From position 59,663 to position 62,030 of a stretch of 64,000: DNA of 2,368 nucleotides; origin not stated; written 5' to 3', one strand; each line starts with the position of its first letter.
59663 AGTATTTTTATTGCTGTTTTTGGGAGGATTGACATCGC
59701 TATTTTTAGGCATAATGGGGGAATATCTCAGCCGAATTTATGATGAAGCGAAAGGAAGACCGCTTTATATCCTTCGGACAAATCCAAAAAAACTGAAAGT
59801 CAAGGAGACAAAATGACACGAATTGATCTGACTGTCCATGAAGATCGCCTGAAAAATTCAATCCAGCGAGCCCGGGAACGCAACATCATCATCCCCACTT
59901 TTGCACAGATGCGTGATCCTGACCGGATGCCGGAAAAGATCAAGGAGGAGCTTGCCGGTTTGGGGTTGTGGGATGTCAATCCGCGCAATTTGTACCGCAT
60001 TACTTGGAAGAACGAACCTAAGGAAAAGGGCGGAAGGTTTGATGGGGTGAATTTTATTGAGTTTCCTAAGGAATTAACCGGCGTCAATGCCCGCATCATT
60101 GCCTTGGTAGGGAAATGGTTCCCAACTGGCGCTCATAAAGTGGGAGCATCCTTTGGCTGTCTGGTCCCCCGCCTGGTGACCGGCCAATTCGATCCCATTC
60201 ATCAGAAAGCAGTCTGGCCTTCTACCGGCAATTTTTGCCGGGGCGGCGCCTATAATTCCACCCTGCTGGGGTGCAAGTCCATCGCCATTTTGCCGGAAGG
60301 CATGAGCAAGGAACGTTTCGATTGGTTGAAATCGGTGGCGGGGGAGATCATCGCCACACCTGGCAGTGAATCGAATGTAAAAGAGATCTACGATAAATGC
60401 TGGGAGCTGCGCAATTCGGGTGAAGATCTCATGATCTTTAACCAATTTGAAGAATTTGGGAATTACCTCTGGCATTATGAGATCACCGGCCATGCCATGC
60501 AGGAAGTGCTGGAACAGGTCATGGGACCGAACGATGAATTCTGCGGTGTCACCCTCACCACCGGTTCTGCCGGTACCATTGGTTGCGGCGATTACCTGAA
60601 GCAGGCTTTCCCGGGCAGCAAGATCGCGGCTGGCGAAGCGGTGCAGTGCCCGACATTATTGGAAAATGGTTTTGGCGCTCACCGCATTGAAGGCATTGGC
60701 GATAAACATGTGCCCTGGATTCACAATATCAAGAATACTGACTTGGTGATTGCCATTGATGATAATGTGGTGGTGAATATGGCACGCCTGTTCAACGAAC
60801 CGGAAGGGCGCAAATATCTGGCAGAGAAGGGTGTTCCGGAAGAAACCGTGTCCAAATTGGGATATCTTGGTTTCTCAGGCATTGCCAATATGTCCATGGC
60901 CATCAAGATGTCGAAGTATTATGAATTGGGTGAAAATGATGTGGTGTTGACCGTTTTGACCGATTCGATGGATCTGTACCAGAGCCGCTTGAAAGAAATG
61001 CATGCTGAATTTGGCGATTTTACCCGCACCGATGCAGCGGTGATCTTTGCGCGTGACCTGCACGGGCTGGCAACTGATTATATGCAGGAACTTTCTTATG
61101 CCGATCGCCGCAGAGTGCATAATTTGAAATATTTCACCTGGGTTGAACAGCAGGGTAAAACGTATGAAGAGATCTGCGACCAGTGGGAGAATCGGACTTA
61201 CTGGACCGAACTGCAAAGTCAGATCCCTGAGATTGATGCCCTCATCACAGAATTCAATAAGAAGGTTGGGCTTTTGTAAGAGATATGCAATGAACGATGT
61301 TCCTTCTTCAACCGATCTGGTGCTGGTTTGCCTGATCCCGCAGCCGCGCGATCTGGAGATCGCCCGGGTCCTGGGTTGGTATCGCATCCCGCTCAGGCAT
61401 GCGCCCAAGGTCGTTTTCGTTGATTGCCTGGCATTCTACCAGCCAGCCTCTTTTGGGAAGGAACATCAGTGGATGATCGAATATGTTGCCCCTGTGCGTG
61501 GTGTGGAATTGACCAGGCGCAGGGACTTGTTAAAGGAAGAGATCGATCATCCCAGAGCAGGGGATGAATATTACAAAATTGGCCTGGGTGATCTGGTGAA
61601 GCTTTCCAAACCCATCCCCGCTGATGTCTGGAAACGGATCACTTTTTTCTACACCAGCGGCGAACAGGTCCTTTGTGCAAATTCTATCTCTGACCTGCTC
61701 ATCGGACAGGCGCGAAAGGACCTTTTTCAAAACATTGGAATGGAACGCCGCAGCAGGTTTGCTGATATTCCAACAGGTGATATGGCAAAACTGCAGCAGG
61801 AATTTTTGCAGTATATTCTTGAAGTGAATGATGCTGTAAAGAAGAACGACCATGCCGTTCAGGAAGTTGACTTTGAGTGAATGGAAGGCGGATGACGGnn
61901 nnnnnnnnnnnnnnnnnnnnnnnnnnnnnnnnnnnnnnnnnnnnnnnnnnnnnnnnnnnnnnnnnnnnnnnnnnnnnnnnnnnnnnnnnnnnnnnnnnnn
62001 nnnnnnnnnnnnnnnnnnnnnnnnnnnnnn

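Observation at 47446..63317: Candidate ATP-yielding ureide/nucleobase catabolic cluster: two atypical transcarbamylases plus carbamate kinase, deaminase, hydantoinase and a nucleoside-type importer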

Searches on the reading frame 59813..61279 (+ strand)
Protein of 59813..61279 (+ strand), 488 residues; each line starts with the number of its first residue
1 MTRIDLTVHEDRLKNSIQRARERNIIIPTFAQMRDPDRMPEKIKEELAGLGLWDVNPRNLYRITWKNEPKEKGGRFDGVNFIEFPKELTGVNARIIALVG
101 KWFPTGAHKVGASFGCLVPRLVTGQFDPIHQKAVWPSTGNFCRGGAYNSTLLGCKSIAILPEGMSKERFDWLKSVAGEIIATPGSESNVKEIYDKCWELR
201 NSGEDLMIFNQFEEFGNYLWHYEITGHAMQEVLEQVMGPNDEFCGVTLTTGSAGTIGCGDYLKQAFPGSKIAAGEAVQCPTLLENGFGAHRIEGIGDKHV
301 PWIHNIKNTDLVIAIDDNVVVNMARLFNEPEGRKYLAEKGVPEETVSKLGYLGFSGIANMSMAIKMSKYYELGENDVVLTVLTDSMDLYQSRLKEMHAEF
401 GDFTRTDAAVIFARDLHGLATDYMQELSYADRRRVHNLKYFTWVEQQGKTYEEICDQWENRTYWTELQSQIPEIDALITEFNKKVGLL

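Call 4: search_protein_families(library=pfam, proteins=[window:59813-61279:+])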
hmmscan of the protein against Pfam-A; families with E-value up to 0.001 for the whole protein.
window:59813-61279:+ (488 aa): 1 family
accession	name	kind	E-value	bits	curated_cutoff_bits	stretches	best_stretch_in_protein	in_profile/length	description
PF00291.31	PALP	-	1.4e-13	51.3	35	1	131-332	56-261/295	Pyridoxal-phosphate dependent enzyme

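Call 6: search_protein_families(library=ncbifam, proteins=[window:59813-61279:+], max_evalue=0.00001)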
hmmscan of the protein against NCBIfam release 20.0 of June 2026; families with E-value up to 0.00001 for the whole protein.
window:59813-61279:+ (488 aa): 8 families
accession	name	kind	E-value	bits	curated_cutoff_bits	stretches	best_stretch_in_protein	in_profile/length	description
TIGR01139.1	cysK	equivalog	4e-25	88.7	350.95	1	131-332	58-254/298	cysteine synthase A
TIGR01136.1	cysKM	subfamily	9.5e-23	81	344.15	1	131-332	58-254/299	cysteine synthase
TIGR01137.1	cysta_beta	equivalog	2.5e-19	69.3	510.25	1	90-392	23-308/457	cystathionine beta-synthase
NF007989.0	PRK10717.1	equivalog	2.2e-18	66.4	387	1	133-393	68-316/334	cysteine synthase A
TIGR03945.1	PLP_SbnA_fam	equivalog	5.1e-11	42.2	349.95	1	93-327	22-251/304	2,3-diaminopropionate biosynthesis protein SbnA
NF008735.0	PRK11761.1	equivalog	6.2e-10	38.8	413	1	133-332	66-251/296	cysteine synthase CysM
TIGR01138.1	cysM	equivalog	2.1e-07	30.8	394.2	1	137-329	66-244/290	cysteine synthase B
NF053679.1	CysteaSynCapA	equivalog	3.2e-07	29.5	600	1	139-332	76-274/329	cysteate synthase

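Call 38: search_solved_structures(query=window:59813-61279:+, max_evalue=0.001, show_alignments=1)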
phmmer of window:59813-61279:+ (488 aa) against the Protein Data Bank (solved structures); distinct sequences matched with E-value up to 0.001: 94 (the best 60 are shown).
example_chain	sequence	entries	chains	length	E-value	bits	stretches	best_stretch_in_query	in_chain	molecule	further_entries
8t2c_A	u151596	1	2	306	2.6e-17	65.8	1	132-332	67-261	Cysteine synthase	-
8srt_A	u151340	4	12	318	2.9e-17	65.7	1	132-332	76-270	Cysteine synthase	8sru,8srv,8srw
3fca_A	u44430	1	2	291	3.2e-16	62.2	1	132-334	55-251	Cysteine synthase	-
1o58_A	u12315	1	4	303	3.4e-16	62.2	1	132-334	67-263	O-acetylserine sulfhydrylase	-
7n2t_A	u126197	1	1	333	7.8e-16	61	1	88-332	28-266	Cysteine synthase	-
2egu_A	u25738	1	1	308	1.4e-15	60.2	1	133-326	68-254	Cysteine synthase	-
2isq_A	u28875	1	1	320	4.4e-15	58.5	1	93-333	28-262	Cysteine synthase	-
1z7w_A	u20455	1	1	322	4.4e-15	58.5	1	93-333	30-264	Cysteine synthase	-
5b53_A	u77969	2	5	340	4.6e-15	58.4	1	145-325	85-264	Cysteine synthase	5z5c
1z7y_A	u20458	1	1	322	9.7e-15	57.4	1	119-333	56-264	Cysteine synthase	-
8b9y_A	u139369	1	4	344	1.1e-14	57.2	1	131-328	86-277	Cysteine synthase, putative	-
4i1y_A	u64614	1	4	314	1.4e-14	56.8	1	82-336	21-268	Cysteine synthase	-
5b55_A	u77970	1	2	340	2.3e-14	56.1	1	145-325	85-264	Cysteine synthase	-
3rr2_A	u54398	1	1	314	2.7e-14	55.9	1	83-332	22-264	Cysteine synthase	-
9jxu_A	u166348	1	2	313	6.5e-14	54.7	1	134-332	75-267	Cysteine synthase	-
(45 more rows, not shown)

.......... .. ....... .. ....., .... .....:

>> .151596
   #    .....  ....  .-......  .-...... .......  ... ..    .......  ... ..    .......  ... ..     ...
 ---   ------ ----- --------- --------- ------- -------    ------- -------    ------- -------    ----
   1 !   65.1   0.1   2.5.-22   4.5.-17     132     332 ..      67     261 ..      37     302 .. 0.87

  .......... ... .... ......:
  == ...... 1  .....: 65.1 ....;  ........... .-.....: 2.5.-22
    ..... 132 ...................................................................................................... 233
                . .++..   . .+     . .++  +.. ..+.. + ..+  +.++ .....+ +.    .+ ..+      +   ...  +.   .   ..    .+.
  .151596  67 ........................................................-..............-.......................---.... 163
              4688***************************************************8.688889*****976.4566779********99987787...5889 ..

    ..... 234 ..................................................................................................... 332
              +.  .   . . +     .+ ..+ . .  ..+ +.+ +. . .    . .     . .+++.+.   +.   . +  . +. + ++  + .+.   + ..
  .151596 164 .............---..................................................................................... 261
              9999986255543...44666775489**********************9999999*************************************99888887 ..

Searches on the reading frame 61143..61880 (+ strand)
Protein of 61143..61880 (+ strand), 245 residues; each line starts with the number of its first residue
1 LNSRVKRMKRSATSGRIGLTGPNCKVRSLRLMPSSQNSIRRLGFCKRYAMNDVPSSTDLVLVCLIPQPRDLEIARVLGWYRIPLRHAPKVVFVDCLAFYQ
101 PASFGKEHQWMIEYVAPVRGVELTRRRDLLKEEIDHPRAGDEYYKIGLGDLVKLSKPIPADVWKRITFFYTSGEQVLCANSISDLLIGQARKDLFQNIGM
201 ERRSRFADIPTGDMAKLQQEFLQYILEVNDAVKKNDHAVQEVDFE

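Call 4: search_protein_families(library=pfam, proteins=[window:61143-61880:+])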
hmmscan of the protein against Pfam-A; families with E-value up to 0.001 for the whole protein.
window:61143-61880:+ (245 aa): 0 families

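Call 6: search_protein_families(library=ncbifam, proteins=[window:61143-61880:+], max_evalue=0.00001)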
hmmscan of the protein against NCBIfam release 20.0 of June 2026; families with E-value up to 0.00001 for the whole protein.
window:61143-61880:+ (245 aa): 0 families

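Call 83: predict_structure(protein=window:61290-61880:+)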
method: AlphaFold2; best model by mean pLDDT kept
length: 196 residues; sequences in the alignment: 1
mean_pLDDT: 38.5   pTM: 0.31
mean pLDDT of the five models: 38.5, 37.7, 31.4, 30.4, 28.7
residues with pLDDT >= 90: 0; 70-90: 0; 50-70: 33; < 50: 163
segments of 3 or more residues with pLDDT < 50: 1-14, 28-100, 106-109, 113-156, 178-196
pLDDT, mean of each block of 10 residues (from residue 1): 31 49 52 34 26 25 26 37 34 38 50 46 38 40 33 46 50 50 37 24
secondary structure, 60 per line:
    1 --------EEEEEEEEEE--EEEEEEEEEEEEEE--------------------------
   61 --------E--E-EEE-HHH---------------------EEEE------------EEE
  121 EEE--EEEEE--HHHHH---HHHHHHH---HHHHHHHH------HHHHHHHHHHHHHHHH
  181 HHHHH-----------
elements in order: E9-18 E21-34 E74-76 E102-105 E118-123 E126-130 H133-137 H141-147 H151-158 H165-185
